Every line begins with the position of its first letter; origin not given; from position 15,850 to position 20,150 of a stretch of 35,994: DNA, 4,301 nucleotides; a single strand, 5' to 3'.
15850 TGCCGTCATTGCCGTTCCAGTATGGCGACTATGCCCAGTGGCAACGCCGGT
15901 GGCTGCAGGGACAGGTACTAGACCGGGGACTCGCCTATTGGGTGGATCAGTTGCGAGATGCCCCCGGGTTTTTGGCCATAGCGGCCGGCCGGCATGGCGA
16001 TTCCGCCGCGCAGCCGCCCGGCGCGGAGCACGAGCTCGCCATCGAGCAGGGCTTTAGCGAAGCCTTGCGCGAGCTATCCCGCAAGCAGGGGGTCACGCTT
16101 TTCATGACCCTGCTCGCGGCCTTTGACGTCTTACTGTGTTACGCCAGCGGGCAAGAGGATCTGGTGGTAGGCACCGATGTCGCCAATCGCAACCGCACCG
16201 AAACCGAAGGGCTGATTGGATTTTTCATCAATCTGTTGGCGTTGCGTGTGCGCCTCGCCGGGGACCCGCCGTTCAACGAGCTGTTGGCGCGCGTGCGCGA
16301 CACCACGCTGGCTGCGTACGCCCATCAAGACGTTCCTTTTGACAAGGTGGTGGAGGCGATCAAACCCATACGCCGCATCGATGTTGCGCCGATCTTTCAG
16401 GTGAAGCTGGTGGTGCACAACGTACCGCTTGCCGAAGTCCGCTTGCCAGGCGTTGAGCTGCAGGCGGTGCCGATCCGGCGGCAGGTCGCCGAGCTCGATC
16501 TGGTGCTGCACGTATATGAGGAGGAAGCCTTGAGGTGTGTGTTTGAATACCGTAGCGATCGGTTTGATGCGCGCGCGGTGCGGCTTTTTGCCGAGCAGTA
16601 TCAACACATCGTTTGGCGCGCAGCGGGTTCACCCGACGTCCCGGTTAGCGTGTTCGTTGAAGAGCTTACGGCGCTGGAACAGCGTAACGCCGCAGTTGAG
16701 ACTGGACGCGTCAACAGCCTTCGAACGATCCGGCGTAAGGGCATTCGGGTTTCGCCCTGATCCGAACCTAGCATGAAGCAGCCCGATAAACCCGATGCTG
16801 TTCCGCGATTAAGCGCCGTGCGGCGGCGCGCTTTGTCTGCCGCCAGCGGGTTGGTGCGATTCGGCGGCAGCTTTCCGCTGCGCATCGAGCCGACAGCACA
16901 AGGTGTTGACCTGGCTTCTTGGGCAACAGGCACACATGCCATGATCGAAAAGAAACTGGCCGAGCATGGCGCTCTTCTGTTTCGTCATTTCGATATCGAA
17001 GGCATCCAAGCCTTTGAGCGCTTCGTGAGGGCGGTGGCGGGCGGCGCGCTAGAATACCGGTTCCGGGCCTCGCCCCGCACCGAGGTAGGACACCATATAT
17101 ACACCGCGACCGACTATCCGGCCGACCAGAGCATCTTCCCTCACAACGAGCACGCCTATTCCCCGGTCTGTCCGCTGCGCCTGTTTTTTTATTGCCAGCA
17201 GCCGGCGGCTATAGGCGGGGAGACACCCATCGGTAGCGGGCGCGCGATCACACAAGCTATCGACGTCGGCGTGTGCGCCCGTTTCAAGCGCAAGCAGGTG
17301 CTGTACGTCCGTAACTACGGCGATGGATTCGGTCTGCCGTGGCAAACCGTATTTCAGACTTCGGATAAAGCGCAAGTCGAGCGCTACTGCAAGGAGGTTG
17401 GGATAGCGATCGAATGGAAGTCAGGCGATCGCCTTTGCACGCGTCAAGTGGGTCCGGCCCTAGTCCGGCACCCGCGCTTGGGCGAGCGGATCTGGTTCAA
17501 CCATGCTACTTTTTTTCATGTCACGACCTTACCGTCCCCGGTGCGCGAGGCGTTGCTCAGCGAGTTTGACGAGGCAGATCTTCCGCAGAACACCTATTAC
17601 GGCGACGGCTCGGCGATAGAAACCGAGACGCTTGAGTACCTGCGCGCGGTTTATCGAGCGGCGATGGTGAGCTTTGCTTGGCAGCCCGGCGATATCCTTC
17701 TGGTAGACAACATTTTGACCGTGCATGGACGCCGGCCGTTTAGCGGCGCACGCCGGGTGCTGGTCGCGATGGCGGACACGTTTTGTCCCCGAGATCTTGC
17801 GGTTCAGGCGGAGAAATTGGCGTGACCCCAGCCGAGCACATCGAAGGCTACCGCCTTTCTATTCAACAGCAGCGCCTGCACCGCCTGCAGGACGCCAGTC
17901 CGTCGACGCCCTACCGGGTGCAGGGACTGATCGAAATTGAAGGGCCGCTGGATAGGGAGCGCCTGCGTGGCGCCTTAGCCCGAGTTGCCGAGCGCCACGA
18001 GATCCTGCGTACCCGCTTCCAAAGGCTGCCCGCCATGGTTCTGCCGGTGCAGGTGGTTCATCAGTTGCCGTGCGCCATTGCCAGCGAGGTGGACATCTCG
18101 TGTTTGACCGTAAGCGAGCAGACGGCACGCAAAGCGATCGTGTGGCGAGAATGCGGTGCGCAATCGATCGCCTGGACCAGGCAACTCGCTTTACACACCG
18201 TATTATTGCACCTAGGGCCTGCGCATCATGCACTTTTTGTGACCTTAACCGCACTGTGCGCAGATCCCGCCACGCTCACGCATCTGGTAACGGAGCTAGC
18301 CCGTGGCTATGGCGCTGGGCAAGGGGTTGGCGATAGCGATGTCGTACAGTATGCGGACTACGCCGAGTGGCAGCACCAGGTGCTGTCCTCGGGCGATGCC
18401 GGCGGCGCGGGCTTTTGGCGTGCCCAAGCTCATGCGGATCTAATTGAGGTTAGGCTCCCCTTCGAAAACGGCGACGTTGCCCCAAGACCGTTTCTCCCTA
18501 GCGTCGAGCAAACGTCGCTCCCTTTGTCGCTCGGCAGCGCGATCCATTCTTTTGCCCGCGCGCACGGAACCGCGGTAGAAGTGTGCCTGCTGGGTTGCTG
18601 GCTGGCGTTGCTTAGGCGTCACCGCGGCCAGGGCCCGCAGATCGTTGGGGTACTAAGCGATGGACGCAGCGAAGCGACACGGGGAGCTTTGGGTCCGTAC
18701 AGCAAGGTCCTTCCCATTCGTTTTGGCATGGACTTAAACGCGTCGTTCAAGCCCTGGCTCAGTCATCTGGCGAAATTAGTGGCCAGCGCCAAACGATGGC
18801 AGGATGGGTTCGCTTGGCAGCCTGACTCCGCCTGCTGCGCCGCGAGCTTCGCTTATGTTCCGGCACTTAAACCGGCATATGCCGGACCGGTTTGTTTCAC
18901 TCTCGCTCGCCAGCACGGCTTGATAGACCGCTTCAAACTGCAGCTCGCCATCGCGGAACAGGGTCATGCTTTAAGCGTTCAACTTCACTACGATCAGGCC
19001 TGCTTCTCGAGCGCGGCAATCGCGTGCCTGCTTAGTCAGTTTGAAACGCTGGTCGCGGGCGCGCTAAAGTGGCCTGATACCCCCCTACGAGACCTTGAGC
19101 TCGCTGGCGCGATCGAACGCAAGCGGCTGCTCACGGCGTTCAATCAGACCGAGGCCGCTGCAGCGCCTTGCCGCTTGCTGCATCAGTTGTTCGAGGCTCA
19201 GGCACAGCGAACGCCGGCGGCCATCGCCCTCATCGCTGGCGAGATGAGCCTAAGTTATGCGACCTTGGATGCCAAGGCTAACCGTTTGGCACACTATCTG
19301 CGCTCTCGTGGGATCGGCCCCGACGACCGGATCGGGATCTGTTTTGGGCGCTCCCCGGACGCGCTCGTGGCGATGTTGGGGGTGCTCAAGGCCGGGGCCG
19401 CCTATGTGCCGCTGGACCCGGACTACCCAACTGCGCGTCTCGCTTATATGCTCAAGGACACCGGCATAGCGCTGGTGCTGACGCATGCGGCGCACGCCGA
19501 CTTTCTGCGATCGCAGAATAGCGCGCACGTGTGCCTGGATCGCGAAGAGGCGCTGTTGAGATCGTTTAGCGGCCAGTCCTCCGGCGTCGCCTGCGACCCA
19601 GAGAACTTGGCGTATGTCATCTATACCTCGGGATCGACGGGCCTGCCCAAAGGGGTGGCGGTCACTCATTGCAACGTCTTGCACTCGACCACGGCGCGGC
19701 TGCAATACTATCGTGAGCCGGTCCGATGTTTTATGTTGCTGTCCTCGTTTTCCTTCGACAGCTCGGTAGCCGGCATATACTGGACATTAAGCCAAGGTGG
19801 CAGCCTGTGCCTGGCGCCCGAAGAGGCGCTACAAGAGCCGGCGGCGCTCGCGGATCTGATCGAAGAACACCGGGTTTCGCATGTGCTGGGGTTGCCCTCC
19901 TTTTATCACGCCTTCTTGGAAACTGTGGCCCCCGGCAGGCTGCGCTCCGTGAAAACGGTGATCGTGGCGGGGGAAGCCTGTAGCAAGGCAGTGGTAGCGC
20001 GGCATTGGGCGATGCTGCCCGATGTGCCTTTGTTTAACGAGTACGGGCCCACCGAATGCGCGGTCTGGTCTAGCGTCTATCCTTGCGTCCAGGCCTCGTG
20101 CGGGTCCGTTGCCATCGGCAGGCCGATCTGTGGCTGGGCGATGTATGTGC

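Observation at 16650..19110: Split module: terminal C domain, in-frame hydroxylase behind a single TGA, then a catalytically dead interface-like C domain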

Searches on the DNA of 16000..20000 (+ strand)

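Call 9: search_dna_similar(query=window:16000-20000:+, collection=plasmids, mode=near, max_rows=10)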
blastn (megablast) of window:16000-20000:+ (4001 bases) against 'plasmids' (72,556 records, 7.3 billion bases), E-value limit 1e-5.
No match.

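Call 88: search_rna_families(source=window, start=16500, end=18100, threshold=evalue, max_evalue=1)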
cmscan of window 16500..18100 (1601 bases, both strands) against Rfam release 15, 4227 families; matches with E-value up to 1: 1.
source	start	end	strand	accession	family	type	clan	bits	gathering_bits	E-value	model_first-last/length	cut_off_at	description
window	18038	18063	-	RF01149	sR10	Gene; snRNA; snoRNA; CD-box;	-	15.5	45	0.52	31-54/54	no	Small nucleolar RNA sR10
